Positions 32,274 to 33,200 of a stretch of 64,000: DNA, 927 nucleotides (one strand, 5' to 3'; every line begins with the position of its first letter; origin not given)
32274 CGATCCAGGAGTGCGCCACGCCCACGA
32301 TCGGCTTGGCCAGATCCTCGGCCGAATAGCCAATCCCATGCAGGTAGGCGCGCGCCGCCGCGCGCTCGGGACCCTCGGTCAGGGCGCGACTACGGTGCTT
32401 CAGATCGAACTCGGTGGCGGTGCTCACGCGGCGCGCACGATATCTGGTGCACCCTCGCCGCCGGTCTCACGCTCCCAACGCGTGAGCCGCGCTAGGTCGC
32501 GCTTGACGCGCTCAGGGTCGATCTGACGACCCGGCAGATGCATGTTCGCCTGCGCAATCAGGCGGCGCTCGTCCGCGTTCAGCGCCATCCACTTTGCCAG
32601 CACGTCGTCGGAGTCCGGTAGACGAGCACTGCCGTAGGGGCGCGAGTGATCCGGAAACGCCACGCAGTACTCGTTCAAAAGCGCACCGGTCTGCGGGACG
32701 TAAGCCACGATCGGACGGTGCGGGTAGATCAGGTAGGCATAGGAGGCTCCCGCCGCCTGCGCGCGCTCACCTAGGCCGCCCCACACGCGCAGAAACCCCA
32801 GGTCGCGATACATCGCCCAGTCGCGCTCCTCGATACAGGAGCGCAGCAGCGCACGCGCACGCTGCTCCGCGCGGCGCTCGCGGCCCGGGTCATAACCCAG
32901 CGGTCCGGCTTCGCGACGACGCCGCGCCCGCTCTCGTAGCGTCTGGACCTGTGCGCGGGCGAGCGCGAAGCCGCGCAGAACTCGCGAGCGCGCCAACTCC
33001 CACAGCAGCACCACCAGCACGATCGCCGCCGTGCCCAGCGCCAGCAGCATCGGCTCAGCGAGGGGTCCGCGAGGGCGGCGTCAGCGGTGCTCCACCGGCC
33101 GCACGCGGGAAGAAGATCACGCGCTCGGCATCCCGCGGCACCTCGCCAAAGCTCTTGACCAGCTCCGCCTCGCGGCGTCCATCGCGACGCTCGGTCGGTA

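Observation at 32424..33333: Two-gene module resembling a minimal ubiquitin-like or GG-carrier system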

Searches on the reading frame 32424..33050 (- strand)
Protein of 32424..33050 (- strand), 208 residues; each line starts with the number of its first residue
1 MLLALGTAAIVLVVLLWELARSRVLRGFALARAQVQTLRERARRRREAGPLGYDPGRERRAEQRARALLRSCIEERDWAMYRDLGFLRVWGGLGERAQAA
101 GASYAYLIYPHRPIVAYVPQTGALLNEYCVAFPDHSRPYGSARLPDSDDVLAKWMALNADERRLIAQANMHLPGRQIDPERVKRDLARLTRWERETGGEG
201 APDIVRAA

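Call 3: search_protein_families(library=pfam, proteins=[window:32424-33050:-], max_evalue=1)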
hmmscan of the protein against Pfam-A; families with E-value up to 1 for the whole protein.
window:32424-33050:- (208 aa): 1 family
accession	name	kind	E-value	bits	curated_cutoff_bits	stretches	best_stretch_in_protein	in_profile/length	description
PF19938.4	DUF6400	-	0.072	13.5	27.1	1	38-84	7-55/69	Family of unknown function (DUF6400)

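Call 4: search_protein_families(library=ncbifam, proteins=[window:32424-33050:-], max_evalue=1)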
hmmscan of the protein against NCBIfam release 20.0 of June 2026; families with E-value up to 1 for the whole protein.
window:32424-33050:- (208 aa): 0 families
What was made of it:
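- On NHLP/Nif11 long-leader RiPP precursors: There is no NCBIfam hit (call 4).
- There is no NCBIfam leader-family hit (call 4).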

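Call 5: find_homologous_proteins(query=window:32424-33050:-, max_evalue=0.001)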
Query window:32424-33050:- (208 aa): 8000 proteins with E <= 0.001 among 8000 candidates; the best 120 are listed.
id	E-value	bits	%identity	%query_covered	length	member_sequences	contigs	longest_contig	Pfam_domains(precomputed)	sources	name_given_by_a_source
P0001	9.3e-125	432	95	100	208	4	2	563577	-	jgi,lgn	jgi:hypothetical protein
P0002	2.7e-112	391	87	100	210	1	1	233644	-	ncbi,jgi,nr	ncbi:MAG TPA: hypothetical protein VHW67_01675 [Solirubrobacteraceae bacterium]|jgi:hypothetical pro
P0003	3.7e-112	391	86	100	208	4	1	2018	-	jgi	jgi:hypothetical protein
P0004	6.6e-111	387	87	100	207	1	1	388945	-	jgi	jgi:hypothetical protein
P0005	7.9e-111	386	87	100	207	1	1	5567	-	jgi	jgi:hypothetical protein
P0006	1.3e-110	386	84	100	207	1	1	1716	-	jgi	jgi:hypothetical protein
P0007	2.1e-110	385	87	100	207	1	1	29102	-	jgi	jgi:hypothetical protein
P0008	2.5e-110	385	86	100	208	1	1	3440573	-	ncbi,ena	-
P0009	1.2e-109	383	87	100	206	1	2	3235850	-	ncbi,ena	-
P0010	1.4e-109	382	87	100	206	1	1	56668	-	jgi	jgi:hypothetical protein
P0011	7.9e-109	380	86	100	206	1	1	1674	-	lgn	-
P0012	3.0e-108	378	86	100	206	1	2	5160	-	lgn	-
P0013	4.7e-108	377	86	100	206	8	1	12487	-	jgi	jgi:hypothetical protein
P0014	1.1e-107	376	83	100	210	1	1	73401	-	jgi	jgi:hypothetical protein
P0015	1.2e-107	376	85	100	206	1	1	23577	-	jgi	jgi:hypothetical protein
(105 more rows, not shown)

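Call 10: find_related_loci(query=A1, collection=genome_contigs, flank=6000)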
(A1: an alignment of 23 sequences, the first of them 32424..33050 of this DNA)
Query A1 (208 aa) in genome_contigs; peptide patterns used: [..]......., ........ (x = any residue, [..] = any of these).
599 stretches matched a pattern (row limit reached: there are more); 564 encode a relative of the query (tblastn E <= 1e-3); the best 80 are kept; 80 distinct loci.
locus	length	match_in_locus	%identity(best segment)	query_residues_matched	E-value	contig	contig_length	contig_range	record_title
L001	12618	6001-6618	87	1-208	2e-104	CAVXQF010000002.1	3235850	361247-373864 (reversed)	MAG: uncultured Solirubrobacteraceae bacterium isolate MFD05502.bin.2.29 genome assembly, contig: contig_5932, whole gen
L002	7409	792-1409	86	1-208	2e-103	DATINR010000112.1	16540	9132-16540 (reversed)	MAG TPA_asm: Solirubrobacteraceae bacterium isolate SMAG_U15801 k141_496696, whole genome shotgun sequence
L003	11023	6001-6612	81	1-208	3e-99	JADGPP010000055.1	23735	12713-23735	MAG: Solirubrobacteraceae bacterium isolate Chersky.18_22 contig-100_296, whole genome shotgun sequence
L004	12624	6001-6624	86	1-208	6e-99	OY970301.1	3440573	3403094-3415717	MAG: uncultured Solirubrobacteraceae bacterium isolate MFD06435.bin.c.1 genome assembly, chromosome: 1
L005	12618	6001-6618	82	1-208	3e-95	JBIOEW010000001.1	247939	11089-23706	MAG: Solirubrobacterales bacterium isolate GcA5-6 k141_110599_length_247939_cov_50.0099, whole genome shotgun sequence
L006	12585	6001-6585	84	1-198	8e-95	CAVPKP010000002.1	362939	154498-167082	MAG: uncultured Solirubrobacteraceae bacterium isolate MFD10064.bin.2.22 genome assembly, contig: contig_10496, whole ge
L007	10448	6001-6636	75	1-205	3e-90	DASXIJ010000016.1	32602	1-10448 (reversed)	MAG TPA_asm: Solirubrobacteraceae bacterium isolate SMAG_U5218 k141_3757414, whole genome shotgun sequence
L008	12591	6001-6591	72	3-208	3e-87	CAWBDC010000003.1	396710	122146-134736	MAG: uncultured Solirubrobacterales bacterium isolate MFD09603.bin.1.265 genome assembly, contig: contig_22611, whole ge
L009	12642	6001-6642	78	1-208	1e-86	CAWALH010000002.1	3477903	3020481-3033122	MAG: uncultured Solirubrobacteraceae bacterium isolate MFD01872.bin.2.288 genome assembly, contig: contig_70901, whole g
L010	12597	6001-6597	75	1-208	1e-92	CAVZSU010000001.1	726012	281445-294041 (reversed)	MAG: uncultured Solirubrobacterales bacterium isolate MFD09603.bin.1.324 genome assembly, contig: contig_13820, whole ge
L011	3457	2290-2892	80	1-208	5e-87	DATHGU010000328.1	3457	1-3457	MAG TPA_asm: Solirubrobacteraceae bacterium isolate SMAG_U12482 k141_435468, whole genome shotgun sequence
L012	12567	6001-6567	76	1-195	1e-85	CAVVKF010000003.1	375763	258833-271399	MAG: uncultured Solirubrobacterales bacterium isolate MFD06526.bin.2.61 genome assembly, contig: contig_5223, whole geno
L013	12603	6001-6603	74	1-206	1e-85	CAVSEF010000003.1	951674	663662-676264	MAG: uncultured Solirubrobacterales bacterium isolate MFD02671.bin.1.9 genome assembly, contig: contig_2436, whole genom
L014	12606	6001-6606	80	1-208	9e-85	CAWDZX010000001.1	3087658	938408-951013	MAG: uncultured Solirubrobacteraceae bacterium isolate MFD04212.bin.1.19 genome assembly, contig: contig_737, whole geno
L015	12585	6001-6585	76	1-201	1e-84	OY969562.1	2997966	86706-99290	MAG: uncultured Solirubrobacterales bacterium isolate MFD04540.bin.1.4 genome assembly, chromosome: 1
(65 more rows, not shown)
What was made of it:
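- Checked: A scan of species-representative genomes finds B in at least 564 genomes (call 10).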

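Call 17: search_solved_structures(query=A1, max_evalue=10, show_alignments=2)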
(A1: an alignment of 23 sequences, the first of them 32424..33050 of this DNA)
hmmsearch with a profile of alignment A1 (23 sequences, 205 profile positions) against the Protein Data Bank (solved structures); distinct sequences matched with E-value up to 10: 2.
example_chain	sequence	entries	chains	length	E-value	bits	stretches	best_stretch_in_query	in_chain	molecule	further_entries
7ar7_V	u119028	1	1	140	0.58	12.8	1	31-83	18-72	Probable NADH dehydrogenase [ubiquinone] 1 alpha subcomplex subunit 5, mitochondrial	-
7a23_R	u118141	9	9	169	0.64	12.7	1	30-82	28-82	B13 | Probable NADH dehydrogenase [ubiquinone] 1 alpha subcomplex subunit 5, mitochondrial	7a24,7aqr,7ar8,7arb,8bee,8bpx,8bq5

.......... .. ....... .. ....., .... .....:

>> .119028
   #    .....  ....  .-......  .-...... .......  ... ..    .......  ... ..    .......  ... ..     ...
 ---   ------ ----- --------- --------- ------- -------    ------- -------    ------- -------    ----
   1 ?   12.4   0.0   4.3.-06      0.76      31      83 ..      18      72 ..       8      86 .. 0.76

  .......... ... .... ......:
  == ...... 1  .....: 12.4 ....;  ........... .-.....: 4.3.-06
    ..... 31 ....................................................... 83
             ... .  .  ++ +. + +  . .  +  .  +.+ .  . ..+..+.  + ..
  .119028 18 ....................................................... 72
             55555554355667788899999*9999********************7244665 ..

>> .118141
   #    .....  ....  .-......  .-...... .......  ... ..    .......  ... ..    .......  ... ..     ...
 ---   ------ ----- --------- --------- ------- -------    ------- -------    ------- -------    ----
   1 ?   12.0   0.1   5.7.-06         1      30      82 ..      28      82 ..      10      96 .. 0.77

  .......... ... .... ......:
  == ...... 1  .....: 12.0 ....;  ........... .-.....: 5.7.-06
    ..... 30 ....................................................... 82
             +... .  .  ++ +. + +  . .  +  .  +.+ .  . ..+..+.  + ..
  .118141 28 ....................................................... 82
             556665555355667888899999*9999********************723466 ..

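Call 23: predict_structure(alignment_id=A1)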
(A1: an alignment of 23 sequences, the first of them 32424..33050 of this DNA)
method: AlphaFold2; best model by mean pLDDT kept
length: 208 residues; sequences in the alignment: 23
mean_pLDDT: 57.6   pTM: 0.43
mean pLDDT of the five models: 57.6, 54.4, 53.1, 52.8, 49.3
residues with pLDDT >= 90: 1; 70-90: 66; 50-70: 56; < 50: 85
segments of 3 or more residues with pLDDT < 50: 48-52, 91-111, 122-126, 133-177, 200-208
pLDDT, mean of each block of 10 residues (from residue 1): 82 88 82 85 60 60 70 73 65 39 46 55 46 38 31 37 37 41 65 68 37
secondary structure, 60 per line:
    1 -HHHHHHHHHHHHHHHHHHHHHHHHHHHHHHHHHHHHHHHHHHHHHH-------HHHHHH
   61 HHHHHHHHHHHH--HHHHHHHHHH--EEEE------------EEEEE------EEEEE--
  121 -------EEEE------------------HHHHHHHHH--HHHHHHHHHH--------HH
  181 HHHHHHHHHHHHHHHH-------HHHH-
elements in order: H2-47 H55-72 H75-84 E87-90 E103-107 E114-118 E128-131 H150-158 H161-170 H179-196 H204-207

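Call 34: search_protein_representatives(alignment_id=A1)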
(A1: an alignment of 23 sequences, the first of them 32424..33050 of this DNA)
Query: 23 sequences, 205 profile positions. Proteins with E-value up to 0.001 (for the whole library): 349; up to 1e-10: 269; up to 1e-30: 105. The best 150 are listed.
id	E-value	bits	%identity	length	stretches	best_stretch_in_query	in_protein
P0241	4.3e-97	339.9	-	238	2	96-199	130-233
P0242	4.1e-92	323.6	-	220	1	1-194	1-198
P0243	7.7e-85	299.8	-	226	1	1-197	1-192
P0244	8.7e-78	276.8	-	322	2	1-140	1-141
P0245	4.4e-74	264.7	-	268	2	1-137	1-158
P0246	1.6e-71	256.3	-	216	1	1-194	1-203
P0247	1.3e-67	243.6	-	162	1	1-159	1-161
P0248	1.1e-66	240.5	-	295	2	96-194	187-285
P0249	2.9e-66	239.2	-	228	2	93-194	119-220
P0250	6.9e-63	228.1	-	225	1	1-155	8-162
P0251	7.7e-63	228.0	-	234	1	51-192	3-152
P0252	1.1e-62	227.4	-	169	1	77-202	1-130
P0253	6.1e-62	225.1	-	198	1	45-180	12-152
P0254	4.2e-61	222.3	-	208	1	11-201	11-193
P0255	1.1e-60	221.0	-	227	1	2-195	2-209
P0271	1.2e-51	191.4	-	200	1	34-194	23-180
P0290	5.4e-45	169.7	-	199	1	27-193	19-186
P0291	5.7e-45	169.6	-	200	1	47-195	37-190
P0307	2.8e-41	157.6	-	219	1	8-194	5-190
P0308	4.5e-41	156.9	-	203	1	33-198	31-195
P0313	2.5e-40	154.5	-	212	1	7-205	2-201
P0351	5.7e-30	120.7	-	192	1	56-195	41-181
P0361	3.6e-28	114.8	-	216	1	3-194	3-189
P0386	2.9e-24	102.0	-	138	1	77-193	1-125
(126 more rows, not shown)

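Call 39: find_encoding_contigs(protein=P0361, flank=5000, max_places=3)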
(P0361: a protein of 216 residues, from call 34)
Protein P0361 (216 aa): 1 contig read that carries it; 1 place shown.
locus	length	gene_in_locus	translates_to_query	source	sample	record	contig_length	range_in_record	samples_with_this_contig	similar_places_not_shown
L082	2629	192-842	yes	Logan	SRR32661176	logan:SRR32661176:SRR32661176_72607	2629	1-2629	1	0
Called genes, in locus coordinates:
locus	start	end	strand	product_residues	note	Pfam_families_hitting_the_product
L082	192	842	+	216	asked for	-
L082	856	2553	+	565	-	PF00920:ILVD_EDD_N, PF24877:ILV_EDD_C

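Call 40: fold_search(model_id=the predicted structure, library=pdb)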
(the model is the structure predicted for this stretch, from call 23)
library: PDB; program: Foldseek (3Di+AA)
matches with E <= 10: 198; with E <= 0.001: 0
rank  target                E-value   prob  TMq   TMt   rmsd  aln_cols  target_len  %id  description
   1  7c7x_F                2.0e-01  0.23  0.25  0.29   9.8       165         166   11  Structural insights into nucleosome reorganization by NAP1-RELATED PROTEIN 1 (NRP1) (released 2020-11-11)
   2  7zw0_sj               4.2e-01  0.13  0.19  0.25  12.2       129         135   14  FAP-80S Complex - Rotated state (released 2022-10-05)
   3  1s1q_A                7.8e-01  0.11  0.20  0.27  12.3       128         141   14  TSG101(UEV) domain in complex with Ubiquitin (released 2004-05-04)
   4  9bdd_B                7.8e-01  0.08  0.15  0.16   9.9        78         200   13  Cryo-EM Structure of Non-Cognate Substrate Bound in the Entry Site (ES) of Human Mitochondrial Transcription Elongatio (released 2024-09-04)
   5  6zz8_D                8.8e-01  0.03  0.11  0.11  23.1       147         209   13  MB_CRS6-15 bound to CrSAS-6_6HR (released 2021-07-07)
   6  2hoe                  9.4e-01  0.05  0.14  0.10  15.8       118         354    7  Crystal structure of N-acetylglucosamine kinase (TM1224) from Thermotoga maritima at 2.46 A resolution (released 2006-08-15)
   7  6t7f_B                1.1e+00  0.06  0.18  0.21  14.5       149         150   15  RCR E3 ligase E2-Ubiquitin transthiolation intermediate (released 2020-08-05)
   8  5f7q_L                1.1e+00  0.04  0.12  0.07  16.4        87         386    6  ROK repressor Lmo0178 from Listeria monocytogenes bound to operator (released 2016-09-07)
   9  5ffp_A                1.4e+00  0.06  0.16  0.20  12.9        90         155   16  Crystal structure of CdiI from Burkholderia dolosa AUO158 (released 2016-01-20)
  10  6zz8_A                1.4e+00  0.03  0.11  0.11  23.7       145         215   13  MB_CRS6-15 bound to CrSAS-6_6HR (released 2021-07-07)
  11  3l1z_A                1.6e+00  0.05  0.18  0.22  14.8       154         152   14  Crystal structure of the U-BOX domain of human E4B ubiquitin ligase in complex with UBCH5C E2 ubiquitin conjugating en (released 2010-05-05)
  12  5f7q_C                1.7e+00  0.03  0.12  0.07  17.3        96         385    5  ROK repressor Lmo0178 from Listeria monocytogenes bound to operator (released 2016-09-07)
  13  7zlx_B                1.8e+00  0.07  0.20  0.26  12.4       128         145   14  Crystal Structure of the TSG101-UEV domain:space group P21 (released 2022-06-22)
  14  6l7o_V                2.0e+00  0.06  0.17  0.29  12.1       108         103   10  cryo-EM structure of cyanobacteria Fd-NDH-1L complex (released 2020-02-19)
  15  8u8u_B                2.0e+00  0.05  0.15  0.15   9.8        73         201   11  Cryo-EM Structure of Cognate Substrate ATP Bound in the Entry Site (ES) of Human Mitochondrial Transcription Elongatio (released 2024-09-04)
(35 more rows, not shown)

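Call 45: find_encoding_contigs(protein=P0313, flank=6000, max_places=2)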
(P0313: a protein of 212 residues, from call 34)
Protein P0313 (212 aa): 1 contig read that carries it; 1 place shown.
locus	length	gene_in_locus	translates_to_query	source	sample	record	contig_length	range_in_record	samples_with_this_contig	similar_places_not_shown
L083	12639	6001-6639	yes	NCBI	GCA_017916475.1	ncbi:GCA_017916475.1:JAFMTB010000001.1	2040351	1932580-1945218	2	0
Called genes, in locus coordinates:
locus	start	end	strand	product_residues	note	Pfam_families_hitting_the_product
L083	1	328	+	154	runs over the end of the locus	PF01245:Ribosomal_L19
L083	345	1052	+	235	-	PF10502:Peptidase_S26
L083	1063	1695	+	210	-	PF01351:RNase_HII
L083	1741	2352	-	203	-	PF02021:UPF0102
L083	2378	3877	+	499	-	PF13541:ChlI, PF00158:Sigma54_activat (faint), PF01078:Mg_chelatase, PF07728:AAA_5 (faint), PF00493:MCM (weak), PF13335:Mg_chelatase_C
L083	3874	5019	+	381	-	PF02481:DNA_processg_A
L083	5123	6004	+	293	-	PF08543:Phos_pyr_kin, PF00294:PfkB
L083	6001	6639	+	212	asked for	-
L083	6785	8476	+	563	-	PF00920:ILVD_EDD_N, PF24877:ILV_EDD_C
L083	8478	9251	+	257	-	-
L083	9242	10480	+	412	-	PF01370:Epimerase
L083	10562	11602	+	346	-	PF12229:PG_binding_4, PF03734:YkuD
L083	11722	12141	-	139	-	-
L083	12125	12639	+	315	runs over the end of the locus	PF13495:Phage_int_SAM_4 (weak), PF02899:Phage_int_SAM_1, PF00589:Phage_integrase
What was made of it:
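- Closest known: ThiS, CysO, QbsE and TtuB sulfur carriers with their ThiF-type E1 enzymes. Different: The adjacency to thiD belongs to B rather than A, because it persists in the A-less locus L083 (call 45).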

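Call 46: find_encoding_contigs(protein=P0351, flank=6000, max_places=2)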
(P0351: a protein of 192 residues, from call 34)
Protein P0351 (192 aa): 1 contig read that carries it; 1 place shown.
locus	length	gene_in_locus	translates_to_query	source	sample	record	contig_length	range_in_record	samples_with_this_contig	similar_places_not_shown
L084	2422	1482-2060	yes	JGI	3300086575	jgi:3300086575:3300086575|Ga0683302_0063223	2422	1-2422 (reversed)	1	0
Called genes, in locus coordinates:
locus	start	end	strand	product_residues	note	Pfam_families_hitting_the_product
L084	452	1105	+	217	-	PF01872:RibD_C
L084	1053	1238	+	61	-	-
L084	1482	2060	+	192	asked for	-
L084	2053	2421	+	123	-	?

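Call 47: find_encoding_contigs(protein=P0290, flank=6000, max_places=2)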
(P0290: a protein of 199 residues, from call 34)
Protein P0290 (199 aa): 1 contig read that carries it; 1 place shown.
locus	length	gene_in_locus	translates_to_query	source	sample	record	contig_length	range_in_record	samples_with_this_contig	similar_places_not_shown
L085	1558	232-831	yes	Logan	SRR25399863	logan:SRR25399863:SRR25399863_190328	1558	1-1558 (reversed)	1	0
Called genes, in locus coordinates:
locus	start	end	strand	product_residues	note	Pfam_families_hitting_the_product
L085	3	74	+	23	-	?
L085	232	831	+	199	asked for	-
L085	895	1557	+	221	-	?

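Call 48: find_encoding_contigs(protein=P0291, flank=6000, max_places=2)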
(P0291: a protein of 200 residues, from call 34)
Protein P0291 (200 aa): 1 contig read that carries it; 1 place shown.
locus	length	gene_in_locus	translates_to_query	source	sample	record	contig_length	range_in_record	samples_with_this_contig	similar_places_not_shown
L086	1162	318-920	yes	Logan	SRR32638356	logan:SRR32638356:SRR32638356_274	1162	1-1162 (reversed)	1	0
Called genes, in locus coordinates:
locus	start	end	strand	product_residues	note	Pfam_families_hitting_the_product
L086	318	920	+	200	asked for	-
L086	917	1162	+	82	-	?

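Call 50: find_encoding_contigs(protein=P0308, flank=4000, max_places=2)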
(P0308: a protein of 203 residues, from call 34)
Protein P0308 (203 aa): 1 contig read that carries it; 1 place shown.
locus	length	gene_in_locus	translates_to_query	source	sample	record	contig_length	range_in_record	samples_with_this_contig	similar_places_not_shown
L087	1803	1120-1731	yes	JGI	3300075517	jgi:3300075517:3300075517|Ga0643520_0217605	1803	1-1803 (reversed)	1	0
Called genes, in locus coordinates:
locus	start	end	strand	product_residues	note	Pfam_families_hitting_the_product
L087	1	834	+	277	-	?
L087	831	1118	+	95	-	-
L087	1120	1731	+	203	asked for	-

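Call 51: find_encoding_contigs(protein=P0307, flank=4000, max_places=2)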
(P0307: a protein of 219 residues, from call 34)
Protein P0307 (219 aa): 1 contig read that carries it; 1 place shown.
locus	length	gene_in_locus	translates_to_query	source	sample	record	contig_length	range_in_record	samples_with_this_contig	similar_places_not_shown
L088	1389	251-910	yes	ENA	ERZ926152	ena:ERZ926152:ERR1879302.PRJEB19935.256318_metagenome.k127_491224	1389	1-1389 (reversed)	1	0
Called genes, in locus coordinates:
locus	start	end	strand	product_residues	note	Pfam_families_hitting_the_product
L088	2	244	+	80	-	?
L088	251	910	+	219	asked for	-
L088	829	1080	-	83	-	PF02609:Exonuc_VII_S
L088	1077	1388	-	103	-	?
